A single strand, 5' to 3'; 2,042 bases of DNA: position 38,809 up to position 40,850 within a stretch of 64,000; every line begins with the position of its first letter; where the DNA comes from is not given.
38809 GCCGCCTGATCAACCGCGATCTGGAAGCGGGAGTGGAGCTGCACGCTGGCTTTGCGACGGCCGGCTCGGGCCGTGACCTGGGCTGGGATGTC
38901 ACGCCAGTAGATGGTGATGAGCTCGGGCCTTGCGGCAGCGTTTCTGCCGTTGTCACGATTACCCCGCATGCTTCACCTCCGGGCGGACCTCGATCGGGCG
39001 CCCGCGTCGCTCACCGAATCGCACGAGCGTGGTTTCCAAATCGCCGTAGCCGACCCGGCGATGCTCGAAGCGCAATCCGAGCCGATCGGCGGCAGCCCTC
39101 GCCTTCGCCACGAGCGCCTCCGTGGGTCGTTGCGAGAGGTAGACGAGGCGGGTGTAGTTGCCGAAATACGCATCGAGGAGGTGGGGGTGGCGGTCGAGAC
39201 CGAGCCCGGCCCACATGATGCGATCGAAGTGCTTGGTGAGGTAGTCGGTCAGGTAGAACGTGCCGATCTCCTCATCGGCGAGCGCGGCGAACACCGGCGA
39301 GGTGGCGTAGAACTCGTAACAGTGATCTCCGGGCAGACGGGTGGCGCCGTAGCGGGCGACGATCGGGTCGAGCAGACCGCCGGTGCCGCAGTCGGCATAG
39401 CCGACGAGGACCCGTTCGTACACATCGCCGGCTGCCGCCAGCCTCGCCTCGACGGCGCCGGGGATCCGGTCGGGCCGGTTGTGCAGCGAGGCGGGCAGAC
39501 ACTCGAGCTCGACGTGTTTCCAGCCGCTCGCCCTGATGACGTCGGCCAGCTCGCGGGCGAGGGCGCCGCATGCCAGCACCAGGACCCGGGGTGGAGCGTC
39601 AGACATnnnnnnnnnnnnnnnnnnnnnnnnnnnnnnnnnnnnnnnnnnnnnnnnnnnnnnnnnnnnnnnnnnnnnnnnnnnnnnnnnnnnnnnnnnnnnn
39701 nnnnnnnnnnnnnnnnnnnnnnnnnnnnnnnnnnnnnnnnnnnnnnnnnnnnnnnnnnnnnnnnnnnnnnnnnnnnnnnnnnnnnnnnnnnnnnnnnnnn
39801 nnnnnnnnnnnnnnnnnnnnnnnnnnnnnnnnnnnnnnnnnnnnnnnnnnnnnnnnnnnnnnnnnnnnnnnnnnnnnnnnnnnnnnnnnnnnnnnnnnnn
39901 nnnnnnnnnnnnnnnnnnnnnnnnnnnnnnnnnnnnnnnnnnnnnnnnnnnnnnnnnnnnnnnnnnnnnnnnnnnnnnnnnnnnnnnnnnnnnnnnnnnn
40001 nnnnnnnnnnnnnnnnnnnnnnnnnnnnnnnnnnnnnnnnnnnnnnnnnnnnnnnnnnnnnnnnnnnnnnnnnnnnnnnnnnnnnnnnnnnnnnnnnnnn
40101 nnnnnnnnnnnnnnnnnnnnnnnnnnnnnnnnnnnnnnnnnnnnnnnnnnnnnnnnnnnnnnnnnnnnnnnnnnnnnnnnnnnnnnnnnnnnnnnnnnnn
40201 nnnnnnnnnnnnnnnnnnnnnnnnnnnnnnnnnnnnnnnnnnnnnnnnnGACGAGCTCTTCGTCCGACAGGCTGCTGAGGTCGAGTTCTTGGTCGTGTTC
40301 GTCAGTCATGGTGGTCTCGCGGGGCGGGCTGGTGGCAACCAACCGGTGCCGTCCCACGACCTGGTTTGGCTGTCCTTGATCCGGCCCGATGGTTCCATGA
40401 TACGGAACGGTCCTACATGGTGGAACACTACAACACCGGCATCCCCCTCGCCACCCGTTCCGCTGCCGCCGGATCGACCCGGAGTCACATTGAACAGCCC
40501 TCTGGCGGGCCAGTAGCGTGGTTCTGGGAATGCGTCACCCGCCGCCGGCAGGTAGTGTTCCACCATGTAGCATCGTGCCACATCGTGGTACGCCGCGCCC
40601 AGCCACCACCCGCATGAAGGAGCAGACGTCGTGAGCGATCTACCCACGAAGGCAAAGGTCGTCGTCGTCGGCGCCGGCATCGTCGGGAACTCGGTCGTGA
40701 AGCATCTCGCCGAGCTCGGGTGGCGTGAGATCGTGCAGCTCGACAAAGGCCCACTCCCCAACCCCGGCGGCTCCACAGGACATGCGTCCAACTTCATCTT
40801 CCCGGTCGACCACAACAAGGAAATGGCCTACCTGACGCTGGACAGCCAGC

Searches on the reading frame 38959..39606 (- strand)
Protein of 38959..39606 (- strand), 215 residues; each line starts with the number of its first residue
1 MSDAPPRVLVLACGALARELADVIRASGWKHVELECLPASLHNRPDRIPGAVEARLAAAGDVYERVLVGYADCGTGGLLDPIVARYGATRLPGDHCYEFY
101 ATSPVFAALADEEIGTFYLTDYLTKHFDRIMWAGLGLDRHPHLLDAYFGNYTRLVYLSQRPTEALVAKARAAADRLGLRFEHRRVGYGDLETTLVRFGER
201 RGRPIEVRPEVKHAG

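Call 3: search_protein_families(library=pfam, proteins=[window:38959-39606:-], max_evalue=0.01)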
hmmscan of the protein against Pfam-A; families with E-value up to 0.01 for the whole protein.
window:38959-39606:- (215 aa): 1 family
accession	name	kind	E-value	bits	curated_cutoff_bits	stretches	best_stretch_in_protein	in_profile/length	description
PF07796.16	DUF1638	-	1.8e-26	93.4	27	1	36-193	1-160/161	Protein of unknown function (DUF1638)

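Call 24: search_protein_families(library=ncbifam, proteins=[window:38959-39606:-], max_evalue=0.001)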
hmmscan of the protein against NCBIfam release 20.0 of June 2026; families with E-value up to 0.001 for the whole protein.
window:38959-39606:- (215 aa): 0 families

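Call 43: search_solved_structures(query=window:38959-39606:-, max_evalue=1)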
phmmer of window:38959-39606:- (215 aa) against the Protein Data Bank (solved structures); distinct sequences matched with E-value up to 1: 0.

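Call 61: find_homologous_proteins(query=window:38959-39606:-, max_evalue=0.001)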
Query window:38959-39606:- (215 aa): 8000 proteins with E <= 0.001 among 8000 candidates; the best 120 are listed.
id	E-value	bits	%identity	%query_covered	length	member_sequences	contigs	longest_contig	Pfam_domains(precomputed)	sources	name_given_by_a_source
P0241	1.7e-141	487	100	100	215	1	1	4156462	PF07796.17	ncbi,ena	-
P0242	1.3e-95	337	75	94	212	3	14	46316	PF07796.17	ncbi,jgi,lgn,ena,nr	ncbi:MAG TPA: DUF1638 domain-containing protein [Acidimicrobiia bacterium]|jgi:hypothetical protein|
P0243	5.0e-94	332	74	90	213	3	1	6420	PF07796.17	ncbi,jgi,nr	ncbi:MAG: DUF1638 domain-containing protein [Acidimicrobiia bacterium]|nr:DUF1638 domain-containing 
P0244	2.9e-93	330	70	96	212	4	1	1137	PF07796.17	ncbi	-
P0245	5.6e-93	329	74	91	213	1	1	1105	PF07796.17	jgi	jgi:hypothetical protein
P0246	7.9e-92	325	73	91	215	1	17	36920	PF07796.17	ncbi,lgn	-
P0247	9.3e-92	325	71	94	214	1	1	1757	PF07796.17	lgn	-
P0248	5.2e-90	319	68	90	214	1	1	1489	PF07796.17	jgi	jgi:hypothetical protein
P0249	1.3e-88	314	69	93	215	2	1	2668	PF07796.17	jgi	jgi:hypothetical protein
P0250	6.0e-86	306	68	92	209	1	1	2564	PF07796.17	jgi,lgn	jgi:hypothetical protein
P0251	4.4e-85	303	68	93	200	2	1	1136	PF07796.17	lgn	-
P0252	1.3e-84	301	71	88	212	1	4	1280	PF07796.17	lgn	-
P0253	2.5e-84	300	66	91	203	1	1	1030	PF07796.17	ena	-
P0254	7.2e-84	299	62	93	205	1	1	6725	PF07796.17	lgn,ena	-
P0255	8.5e-84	299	69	93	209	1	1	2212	PF07796.17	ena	-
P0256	1.3e-83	298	68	91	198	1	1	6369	PF07796.17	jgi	jgi:hypothetical protein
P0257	1.3e-83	298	69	92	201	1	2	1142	PF07796.17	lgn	-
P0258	2.4e-83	297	66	91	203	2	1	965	PF07796.17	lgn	-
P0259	2.7e-83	297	67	92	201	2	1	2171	PF07796.17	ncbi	-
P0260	4.6e-83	296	66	91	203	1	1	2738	PF07796.17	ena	-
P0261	1.1e-82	295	69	91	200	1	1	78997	PF07796.17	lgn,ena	-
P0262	1.4e-82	295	67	89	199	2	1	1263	PF07796.17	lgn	-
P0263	2.1e-82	294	66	91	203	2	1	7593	PF07796.17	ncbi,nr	ncbi:MAG: DUF1638 domain-containing protein [Acidimicrobiia bacterium]|nr:DUF1638 domain-containing 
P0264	4.1e-82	293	66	90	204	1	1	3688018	PF07796.17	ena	-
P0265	4.9e-82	293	67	91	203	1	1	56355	PF07796.17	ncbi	-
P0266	6.7e-82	293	64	91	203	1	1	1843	PF07796.17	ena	-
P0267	7.5e-82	292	66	93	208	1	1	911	PF07796.17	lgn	-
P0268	9.4e-82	292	64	92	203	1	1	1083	PF07796.17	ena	-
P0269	1.2e-81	292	66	91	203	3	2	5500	PF07796.17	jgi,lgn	-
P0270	3.4e-81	290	65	93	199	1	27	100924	PF07796.17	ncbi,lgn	-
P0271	6.4e-81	289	68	90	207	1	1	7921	PF07796.17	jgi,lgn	-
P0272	8.3e-81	289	63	90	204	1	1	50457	PF07796.17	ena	-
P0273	1.1e-80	289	67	91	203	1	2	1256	PF07796.17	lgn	-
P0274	1.2e-80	288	68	93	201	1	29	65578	PF07796.17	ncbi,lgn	-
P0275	1.2e-80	288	66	93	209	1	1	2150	PF07796.17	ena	-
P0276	1.2e-80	288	66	93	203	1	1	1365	PF07796.17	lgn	-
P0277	1.9e-80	288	68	89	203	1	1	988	PF07796.17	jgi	jgi:hypothetical protein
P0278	2.1e-80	288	65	91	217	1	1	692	PF07796.17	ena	-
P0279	2.3e-80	288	66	91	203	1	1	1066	PF07796.17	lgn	-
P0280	3.0e-80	287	67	93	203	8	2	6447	PF07796.17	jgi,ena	-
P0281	3.8e-80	287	66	90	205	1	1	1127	PF07796.17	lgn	-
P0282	4.4e-80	287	68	93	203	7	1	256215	PF07796.17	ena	-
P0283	5.5e-80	286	66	93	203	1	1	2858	PF07796.17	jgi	jgi:Protein of unknown function (DUF1638)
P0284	9.9e-80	285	64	92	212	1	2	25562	PF07796.17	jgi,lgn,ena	-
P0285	1.6e-79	285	64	91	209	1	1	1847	PF07796.17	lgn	-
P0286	1.6e-79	285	66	90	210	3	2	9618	PF07796.17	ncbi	-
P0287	1.8e-79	285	66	93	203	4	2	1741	PF07796.17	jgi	jgi:hypothetical protein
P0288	2.1e-79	284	66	90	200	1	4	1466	PF07796.17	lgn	-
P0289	5.3e-79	283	66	93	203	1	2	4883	PF07796.17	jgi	jgi:hypothetical protein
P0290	5.7e-79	283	67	91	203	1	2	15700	PF07796.17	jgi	jgi:Protein of unknown function (DUF1638)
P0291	7.0e-79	283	66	93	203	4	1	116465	PF07796.17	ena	-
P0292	7.7e-79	283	64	90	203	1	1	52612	PF07796.17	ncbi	-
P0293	7.9e-79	282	65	93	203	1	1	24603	PF07796.17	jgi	jgi:hypothetical protein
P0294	1.0e-78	282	65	90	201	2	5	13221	PF07796.17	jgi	jgi:hypothetical protein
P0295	1.2e-78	282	64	90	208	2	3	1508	PF07796.17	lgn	-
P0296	1.3e-78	282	65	93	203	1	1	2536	PF07796.17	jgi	jgi:hypothetical protein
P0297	1.4e-78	282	65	92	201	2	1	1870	PF07796.17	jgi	jgi:hypothetical protein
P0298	1.5e-78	282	66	93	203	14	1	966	PF07796.17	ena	-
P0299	1.6e-78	281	66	89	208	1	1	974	PF07796.17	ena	-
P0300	2.0e-78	281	64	90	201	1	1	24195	PF07796.17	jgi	jgi:hypothetical protein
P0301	5.3e-78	280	62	94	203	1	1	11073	PF07796.17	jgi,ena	-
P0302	5.7e-78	280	65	91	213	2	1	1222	PF07796.17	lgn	-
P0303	5.7e-78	280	64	92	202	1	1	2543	PF07796.17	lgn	-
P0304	6.2e-78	280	64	92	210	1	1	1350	PF07796.17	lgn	-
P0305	7.8e-78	279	66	93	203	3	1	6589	PF07796.17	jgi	jgi:Protein of unknown function (DUF1638)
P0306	8.3e-78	279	65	91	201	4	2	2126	PF07796.17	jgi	jgi:hypothetical protein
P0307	1.1e-77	279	60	90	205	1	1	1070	PF07796.17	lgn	-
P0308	1.1e-77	279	64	91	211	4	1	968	PF07796.17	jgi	-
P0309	1.4e-77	278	64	93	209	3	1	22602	PF07796.17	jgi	-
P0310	1.6e-77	278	63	91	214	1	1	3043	PF07796.17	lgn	-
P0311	1.9e-77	278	64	93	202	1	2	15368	PF07796.17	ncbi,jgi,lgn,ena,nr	ncbi:MAG: DUF1638 domain-containing protein [Acidimicrobiia bacterium]|nr:DUF1638 domain-containing 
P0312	2.4e-77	278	66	93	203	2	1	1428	PF07796.17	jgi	jgi:hypothetical protein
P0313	4.4e-77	277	62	90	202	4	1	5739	PF07796.17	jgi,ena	-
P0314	4.5e-77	277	64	92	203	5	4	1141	PF07796.17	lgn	-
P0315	4.7e-77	277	63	90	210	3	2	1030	PF07796.17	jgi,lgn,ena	-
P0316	5.6e-77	276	63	91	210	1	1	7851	PF07796.17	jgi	jgi:hypothetical protein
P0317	8.3e-77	276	62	88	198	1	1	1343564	PF07796.17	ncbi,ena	-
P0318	1.3e-76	275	66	87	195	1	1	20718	PF07796.17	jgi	jgi:hypothetical protein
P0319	1.4e-76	275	65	90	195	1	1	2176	PF07796.17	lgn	-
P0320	1.4e-76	275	65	93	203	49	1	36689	PF07796.17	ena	-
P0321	1.8e-76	275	67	88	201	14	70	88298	PF07796.17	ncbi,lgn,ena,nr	ncbi:MAG TPA: DUF1638 domain-containing protein [Acidimicrobiia bacterium]|nr:DUF1638 domain-contain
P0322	1.9e-76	275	62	89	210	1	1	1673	PF07796.17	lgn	-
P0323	2.0e-76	275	66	91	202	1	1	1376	PF07796.17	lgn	-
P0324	3.4e-76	274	63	93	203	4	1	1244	PF07796.17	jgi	jgi:hypothetical protein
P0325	3.8e-76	274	64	93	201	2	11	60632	PF07796.17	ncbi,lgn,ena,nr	ncbi:MAG TPA: DUF1638 domain-containing protein [Acidimicrobiia bacterium]|nr:DUF1638 domain-contain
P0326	3.9e-76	274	64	86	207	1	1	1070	PF07796.17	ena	-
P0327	4.8e-76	273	65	90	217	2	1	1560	PF07796.17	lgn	-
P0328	5.1e-76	273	62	89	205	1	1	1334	PF07796.17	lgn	-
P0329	6.1e-76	273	65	93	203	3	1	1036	PF07796.17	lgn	-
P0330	7.7e-76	273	65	90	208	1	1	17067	PF07796.17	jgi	-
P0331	1.2e-75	272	65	90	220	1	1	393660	PF07796.17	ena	-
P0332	1.3e-75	272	63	90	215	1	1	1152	PF07796.17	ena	-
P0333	1.5e-75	272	63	89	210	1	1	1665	PF07796.17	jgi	jgi:hypothetical protein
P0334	1.6e-75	272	62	90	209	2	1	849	PF07796.17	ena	-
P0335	2.1e-75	271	62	92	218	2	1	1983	PF07796.17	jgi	jgi:hypothetical protein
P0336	2.4e-75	271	64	90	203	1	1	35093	PF07796.17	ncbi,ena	-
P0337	2.4e-75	271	65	88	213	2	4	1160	PF07796.17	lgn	-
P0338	2.6e-75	271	61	89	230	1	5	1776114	PF07796.17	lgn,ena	-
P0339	2.9e-75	271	66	91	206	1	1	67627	PF07796.17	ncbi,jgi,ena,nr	ncbi:MAG: DUF1638 domain-containing protein [Acidimicrobiia bacterium]|nr:DUF1638 domain-containing 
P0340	3.8e-75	270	65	89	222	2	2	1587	PF07796.17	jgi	jgi:hypothetical protein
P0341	4.6e-75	270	63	91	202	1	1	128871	PF07796.17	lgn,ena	-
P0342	6.3e-75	270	63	88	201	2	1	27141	PF07796.17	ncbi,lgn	-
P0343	6.5e-75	270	64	93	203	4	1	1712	PF07796.17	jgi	-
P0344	6.9e-75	270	63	88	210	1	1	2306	PF07796.17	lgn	-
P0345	7.2e-75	270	59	93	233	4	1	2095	PF07796.17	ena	-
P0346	8.6e-75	269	65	90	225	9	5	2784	PF07796.17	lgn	-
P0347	9.6e-75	269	58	93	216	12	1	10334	PF07796.17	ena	-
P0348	9.7e-75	269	61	89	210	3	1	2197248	PF07796.17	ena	-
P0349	1.0e-74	269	63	94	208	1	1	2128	PF07796.17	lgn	-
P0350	1.1e-74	269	62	92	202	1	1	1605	PF07796.17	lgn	-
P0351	1.5e-74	268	59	94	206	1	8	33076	PF07796.17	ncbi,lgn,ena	-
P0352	2.1e-74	268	62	89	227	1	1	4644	PF07796.17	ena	-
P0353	2.3e-74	268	62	93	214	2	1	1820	PF07796.17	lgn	-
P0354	2.4e-74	268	62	90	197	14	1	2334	PF07796.17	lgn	-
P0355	2.7e-74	268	62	94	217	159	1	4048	PF07796.17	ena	-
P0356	2.7e-74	268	62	89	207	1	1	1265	PF07796.17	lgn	-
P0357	2.9e-74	268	62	93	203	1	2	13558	PF07796.17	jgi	jgi:hypothetical protein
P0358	2.9e-74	268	62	89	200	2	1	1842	PF07796.17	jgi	-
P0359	3.2e-74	267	58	96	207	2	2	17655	PF07796.17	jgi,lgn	jgi:hypothetical protein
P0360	4.6e-74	267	63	88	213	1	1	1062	PF07796.17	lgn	-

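Call 68: predict_structure(alignment_id=A2)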
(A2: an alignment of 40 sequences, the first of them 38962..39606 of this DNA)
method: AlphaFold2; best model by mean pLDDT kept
length: 215 residues; sequences in the alignment: 40
mean_pLDDT: 87.9   pTM: 0.80
mean pLDDT of the five models: 87.9, 86.8, 86.4, 86.3, 84.4
residues with pLDDT >= 90: 124; 70-90: 75; 50-70: 13; < 50: 3
segments of 3 or more residues with pLDDT < 50: 207-209
pLDDT, mean of each block of 10 residues (from residue 1): 86 87 91 90 89 94 92 83 94 78 83 93 93 95 96 95 97 98 90 82 52 58
secondary structure, 60 per line:
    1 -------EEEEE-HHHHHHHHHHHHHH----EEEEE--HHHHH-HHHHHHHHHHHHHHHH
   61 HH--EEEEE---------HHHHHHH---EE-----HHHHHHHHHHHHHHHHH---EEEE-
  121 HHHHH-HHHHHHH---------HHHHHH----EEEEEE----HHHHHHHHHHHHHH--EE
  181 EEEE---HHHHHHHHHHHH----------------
elements in order: E8-12 H14-27 E32-36 H39-43 H45-62 E65-69 H79-85 H96-112 E116-119 H121-125 H127-133 H143-148 E153-158 H163-176 E179-184 H188-199

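Call 70: fold_search(model_id=the predicted structure, library=pdb)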
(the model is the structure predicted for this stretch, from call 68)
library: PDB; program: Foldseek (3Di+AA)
matches with E <= 10: 1359; with E <= 0.001: 0
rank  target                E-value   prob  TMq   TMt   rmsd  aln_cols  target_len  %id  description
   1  9atc_A                2.0e-03  0.92  0.30  0.23  12.6       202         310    8  ATCASE Y165F MUTANT (released 1999-07-26)
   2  1i5o_A                2.3e-03  0.90  0.29  0.22  12.0       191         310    9  CRYSTAL STRUCTURE OF MUTANT R105A OF E. COLI ASPARTATE TRANSCARBAMOYLASE (released 2001-05-02)
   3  3d3n_A                4.0e-03  0.75  0.28  0.25  13.0       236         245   12  Crystal structure of lipase/esterase (lp_2923) from Lactobacillus plantarum. Northeast Structural Genomics Consortium  (released 2008-06-10)
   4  4e2f_A                6.6e-03  0.75  0.29  0.22  12.8       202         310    7  Crystal Structure of E. coli Aspartate Transcarbamoylase K164E/E239K Mutant in an intermediate state (released 2012-05-02)
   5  5u1g_C                7.0e-03  0.57  0.23  0.23  12.4       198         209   10  Structure of TP228 ParA-AMPPNP-ParB complex (released 2017-04-19)
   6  6kja_C                9.0e-03  0.57  0.26  0.20  12.2       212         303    7  E. coli ATCase holoenzyme mutant - G128/130A (catalytic chain) (released 2020-03-11)
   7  1raa_A                1.1e-02  0.72  0.28  0.21  11.7       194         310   10  CRYSTAL STRUCTURE OF CTP-LIGATED T STATE ASPARTATE TRANSCARBAMOYLASE AT 2.5 ANGSTROMS RESOLUTION: IMPLICATIONS FOR ATC (released 1994-01-31)
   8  4jfr_B                1.1e-02  0.66  0.28  0.19  13.0       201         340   13  Crystal structure of anabolic ornithine carbamoyltransferase from Vibrio vulnificus in complex with carbamoyl phosphat (released 2013-03-13)
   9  4a8h_A                1.5e-02  0.72  0.30  0.21  12.8       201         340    9  Crystal structure of putrescine transcarbamylase from Enterococcus faecalis with N-(phosphonoacetyl)-putrescine (released 2012-02-15)
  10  3bxp_A                1.5e-02  0.51  0.27  0.23  13.5       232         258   13  CRYSTAL STRUCTURE OF A PUTATIVE CARBOXYLESTERASE (LP_2923) FROM LACTOBACILLUS PLANTARUM WCFS1 AT 1.70 A RESOLUTION (released 2008-01-29)
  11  1vlv                  1.6e-02  0.72  0.29  0.22  12.5       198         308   10  Crystal structure of Ornithine carbamoyltransferase (TM1097) from Thermotoga maritima at 2.25 A resolution (released 2004-09-21)
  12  1acm_A                1.7e-02  0.57  0.28  0.21  12.4       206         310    8  ARGININE 54 IN THE ACTIVE SITE OF ESCHERICHIA COLI ASPARTATE TRANSCARBAMOYLASE IS CRITICAL FOR CATALYSIS: A SITE-SPECI (released 1992-07-15)
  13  7xjt_D                1.9e-02  0.60  0.29  0.21  13.6       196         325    9  Catabolic ornithine carbamoyltransferases (OTCs) from Psychrobacter sp. PAMC 21119 (released 2022-08-31)
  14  1tth_A                2.0e-02  0.63  0.30  0.22  12.1       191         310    9  Aspartate Transcarbamoylase Catalytic Chain Mutant Glu50Ala Complexed with N-(Phosphonacetyl-L-Aspartate) (PALA) (released 2004-07-20)
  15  3e2p_K                2.0e-02  0.57  0.29  0.22  12.6       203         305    9  Catalytic subunit of M. Jannaschii aspartate transcarbamoylase in an orthorhombic crystal form (released 2009-03-10)
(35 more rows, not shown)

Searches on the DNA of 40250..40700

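Call 97: search_rna_families(source=window, start=40250, end=40700, threshold=evalue, max_evalue=1)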
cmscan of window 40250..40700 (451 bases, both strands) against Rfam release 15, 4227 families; matches with E-value up to 1: 0.
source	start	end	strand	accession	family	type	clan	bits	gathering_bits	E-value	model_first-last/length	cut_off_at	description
